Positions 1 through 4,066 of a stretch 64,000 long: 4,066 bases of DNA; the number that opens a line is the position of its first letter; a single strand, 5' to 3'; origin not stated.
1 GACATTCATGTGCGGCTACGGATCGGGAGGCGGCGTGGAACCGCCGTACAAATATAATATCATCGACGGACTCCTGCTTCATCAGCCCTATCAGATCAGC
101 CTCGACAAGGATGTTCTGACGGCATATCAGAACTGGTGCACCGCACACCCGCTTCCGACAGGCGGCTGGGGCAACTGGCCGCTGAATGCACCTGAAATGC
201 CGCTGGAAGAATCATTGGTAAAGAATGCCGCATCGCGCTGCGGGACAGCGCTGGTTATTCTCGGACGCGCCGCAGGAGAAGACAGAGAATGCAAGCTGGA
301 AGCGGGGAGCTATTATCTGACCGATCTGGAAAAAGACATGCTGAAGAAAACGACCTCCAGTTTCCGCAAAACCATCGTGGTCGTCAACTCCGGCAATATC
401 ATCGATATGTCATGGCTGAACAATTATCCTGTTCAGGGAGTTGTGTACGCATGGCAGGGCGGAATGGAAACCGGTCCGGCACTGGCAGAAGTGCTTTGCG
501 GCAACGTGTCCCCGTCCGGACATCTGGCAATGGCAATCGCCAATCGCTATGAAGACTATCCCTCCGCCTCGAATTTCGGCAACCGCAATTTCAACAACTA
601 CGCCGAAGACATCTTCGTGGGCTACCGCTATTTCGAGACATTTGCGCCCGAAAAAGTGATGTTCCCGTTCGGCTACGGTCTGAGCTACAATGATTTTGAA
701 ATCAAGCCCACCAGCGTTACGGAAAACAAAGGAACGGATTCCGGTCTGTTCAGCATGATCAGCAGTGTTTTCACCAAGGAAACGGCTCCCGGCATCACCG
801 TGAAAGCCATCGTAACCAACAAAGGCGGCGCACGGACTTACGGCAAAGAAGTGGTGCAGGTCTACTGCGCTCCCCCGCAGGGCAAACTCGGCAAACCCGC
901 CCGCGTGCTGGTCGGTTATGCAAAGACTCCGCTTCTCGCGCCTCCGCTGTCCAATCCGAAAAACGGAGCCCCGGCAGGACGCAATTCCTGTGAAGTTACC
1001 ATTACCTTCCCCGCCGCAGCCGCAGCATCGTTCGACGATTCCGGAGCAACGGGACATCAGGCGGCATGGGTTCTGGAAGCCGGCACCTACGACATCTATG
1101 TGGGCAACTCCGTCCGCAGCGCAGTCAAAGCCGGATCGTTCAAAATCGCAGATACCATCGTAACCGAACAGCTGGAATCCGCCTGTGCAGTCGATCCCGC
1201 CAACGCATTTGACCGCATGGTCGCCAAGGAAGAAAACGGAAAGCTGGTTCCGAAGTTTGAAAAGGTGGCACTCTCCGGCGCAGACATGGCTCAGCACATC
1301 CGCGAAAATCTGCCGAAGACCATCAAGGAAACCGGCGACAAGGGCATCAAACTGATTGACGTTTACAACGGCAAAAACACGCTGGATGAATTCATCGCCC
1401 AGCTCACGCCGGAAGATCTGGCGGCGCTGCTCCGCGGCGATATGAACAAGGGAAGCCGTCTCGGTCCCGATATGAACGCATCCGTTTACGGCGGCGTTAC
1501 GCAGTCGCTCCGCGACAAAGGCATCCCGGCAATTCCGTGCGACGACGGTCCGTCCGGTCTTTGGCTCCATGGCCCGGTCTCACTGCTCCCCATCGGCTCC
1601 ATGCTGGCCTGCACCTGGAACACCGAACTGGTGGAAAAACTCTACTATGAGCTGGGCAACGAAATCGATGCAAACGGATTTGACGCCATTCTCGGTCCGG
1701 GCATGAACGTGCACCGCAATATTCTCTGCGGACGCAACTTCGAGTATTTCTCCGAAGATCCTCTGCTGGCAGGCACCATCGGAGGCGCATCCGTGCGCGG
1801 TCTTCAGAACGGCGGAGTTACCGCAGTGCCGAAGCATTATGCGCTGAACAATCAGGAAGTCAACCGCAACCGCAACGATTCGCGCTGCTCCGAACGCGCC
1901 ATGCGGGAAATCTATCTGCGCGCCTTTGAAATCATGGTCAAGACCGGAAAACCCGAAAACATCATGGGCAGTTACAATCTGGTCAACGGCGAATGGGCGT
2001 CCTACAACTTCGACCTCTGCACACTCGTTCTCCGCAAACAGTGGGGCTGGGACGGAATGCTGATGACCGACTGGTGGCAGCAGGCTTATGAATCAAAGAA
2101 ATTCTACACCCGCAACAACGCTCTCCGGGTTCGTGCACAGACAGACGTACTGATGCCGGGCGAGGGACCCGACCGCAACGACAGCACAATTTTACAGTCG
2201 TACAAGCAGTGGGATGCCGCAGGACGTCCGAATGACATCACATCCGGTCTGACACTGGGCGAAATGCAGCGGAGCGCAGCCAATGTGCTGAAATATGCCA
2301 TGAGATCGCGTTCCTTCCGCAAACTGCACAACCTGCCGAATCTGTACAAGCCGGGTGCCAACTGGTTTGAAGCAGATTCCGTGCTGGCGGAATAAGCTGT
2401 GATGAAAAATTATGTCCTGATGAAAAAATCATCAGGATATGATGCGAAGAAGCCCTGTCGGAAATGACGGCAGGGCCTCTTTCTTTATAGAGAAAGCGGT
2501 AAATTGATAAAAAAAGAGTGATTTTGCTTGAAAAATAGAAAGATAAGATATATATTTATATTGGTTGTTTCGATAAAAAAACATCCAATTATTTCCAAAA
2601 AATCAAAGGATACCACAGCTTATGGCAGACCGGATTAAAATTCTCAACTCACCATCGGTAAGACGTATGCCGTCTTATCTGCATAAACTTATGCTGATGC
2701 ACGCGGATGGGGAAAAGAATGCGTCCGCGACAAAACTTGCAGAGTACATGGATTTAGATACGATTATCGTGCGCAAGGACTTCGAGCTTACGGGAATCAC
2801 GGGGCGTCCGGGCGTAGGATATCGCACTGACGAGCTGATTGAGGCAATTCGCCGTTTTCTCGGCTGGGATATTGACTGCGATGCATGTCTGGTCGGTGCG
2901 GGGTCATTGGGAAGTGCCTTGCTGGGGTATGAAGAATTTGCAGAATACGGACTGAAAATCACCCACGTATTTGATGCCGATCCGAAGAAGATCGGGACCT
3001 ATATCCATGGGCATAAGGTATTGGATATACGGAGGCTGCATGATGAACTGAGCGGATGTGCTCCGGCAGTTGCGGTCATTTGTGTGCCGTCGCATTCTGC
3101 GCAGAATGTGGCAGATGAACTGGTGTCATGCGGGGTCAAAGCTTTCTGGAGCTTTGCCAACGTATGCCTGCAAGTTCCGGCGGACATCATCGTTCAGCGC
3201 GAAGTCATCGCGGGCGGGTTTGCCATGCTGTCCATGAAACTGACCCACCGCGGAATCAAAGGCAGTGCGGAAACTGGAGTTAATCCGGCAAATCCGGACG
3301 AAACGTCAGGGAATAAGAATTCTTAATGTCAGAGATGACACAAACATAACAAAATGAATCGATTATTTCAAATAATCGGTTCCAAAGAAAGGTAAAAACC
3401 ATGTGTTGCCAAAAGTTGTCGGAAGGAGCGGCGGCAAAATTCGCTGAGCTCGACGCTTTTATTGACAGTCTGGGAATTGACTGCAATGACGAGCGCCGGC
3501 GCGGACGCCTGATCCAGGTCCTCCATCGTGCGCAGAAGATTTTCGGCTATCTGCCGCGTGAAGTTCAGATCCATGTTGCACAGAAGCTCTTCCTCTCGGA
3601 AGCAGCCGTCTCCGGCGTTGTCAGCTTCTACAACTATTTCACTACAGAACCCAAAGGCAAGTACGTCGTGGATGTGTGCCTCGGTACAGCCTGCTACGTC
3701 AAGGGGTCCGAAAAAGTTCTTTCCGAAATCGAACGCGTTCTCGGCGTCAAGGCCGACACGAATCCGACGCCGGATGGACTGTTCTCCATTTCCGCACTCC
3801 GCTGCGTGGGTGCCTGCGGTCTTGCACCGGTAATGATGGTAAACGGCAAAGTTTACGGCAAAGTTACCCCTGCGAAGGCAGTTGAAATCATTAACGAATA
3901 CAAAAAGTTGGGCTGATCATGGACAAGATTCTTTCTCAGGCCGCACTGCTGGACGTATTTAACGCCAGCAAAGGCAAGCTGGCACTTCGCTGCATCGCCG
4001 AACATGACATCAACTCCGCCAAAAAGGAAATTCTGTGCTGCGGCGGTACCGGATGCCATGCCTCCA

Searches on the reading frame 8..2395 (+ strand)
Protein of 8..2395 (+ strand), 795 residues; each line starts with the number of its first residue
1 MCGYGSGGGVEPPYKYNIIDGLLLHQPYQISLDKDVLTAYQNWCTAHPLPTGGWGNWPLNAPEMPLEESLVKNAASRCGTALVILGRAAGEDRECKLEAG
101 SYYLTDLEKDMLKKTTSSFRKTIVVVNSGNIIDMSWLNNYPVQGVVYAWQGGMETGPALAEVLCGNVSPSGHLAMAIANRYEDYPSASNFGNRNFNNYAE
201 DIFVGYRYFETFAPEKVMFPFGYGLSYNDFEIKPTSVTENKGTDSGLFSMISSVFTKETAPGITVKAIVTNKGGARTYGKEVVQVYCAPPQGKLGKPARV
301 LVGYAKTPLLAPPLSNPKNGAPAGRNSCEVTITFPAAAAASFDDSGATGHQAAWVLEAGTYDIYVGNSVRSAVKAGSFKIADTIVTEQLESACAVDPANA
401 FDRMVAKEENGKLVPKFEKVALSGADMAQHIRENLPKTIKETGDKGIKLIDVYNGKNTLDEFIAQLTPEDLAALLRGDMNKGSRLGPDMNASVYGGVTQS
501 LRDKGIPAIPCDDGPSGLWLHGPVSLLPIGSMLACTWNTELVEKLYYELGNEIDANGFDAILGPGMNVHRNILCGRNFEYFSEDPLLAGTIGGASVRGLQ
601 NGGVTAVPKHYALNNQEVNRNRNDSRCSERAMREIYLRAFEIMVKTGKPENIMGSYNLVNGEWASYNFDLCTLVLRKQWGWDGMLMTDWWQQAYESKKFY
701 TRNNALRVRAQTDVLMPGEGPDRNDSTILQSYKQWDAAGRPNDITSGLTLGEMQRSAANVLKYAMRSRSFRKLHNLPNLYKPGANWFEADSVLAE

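Call 81: search_protein_families(library=pfam, proteins=[window:8-2395:+], max_evalue=0.00001)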
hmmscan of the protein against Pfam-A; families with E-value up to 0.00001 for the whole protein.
window:8-2395:+ (795 aa): 3 families
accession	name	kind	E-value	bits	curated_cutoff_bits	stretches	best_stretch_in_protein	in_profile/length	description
PF01915.27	Glyco_hydro_3_C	-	1.9e-26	93.7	31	1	28-227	58-200/200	Glycosyl hydrolase family 3 C-terminal domain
PF00933.27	Glyco_hydro_3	-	2e-23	83.8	27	1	504-717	61-281/316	Glycosyl hydrolase family 3 N terminal domain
PF14310.12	Fn3-like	-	1.3e-11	44.9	25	0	281-311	1-30/71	Fibronectin type III-like domain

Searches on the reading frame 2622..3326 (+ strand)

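Call 81: search_protein_families(library=pfam, proteins=[window:2622-3326:+], max_evalue=0.00001)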
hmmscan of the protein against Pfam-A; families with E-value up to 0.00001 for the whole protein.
window:2622-3326:+ (234 aa): 2 families
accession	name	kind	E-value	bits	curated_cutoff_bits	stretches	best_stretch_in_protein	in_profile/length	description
PF02629.25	CoA_binding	-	1.7e-18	67.6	22.3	1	87-180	5-96/97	CoA binding domain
PF06971.19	Put_DNA-bind_N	-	1.1e-09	38.6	27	1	11-54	5-48/49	Putative DNA-binding protein N-terminus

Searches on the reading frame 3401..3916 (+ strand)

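Call 81: search_protein_families(library=pfam, proteins=[window:3401-3916:+], max_evalue=0.00001)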
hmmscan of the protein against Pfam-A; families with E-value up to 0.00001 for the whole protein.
window:3401-3916:+ (171 aa): 1 family
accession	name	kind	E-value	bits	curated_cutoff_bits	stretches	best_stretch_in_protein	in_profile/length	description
PF01257.25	2Fe-2S_thioredx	-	1.8e-46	158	24.8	1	31-168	9-145/145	Thioredoxin-like [2Fe-2S] ferredoxin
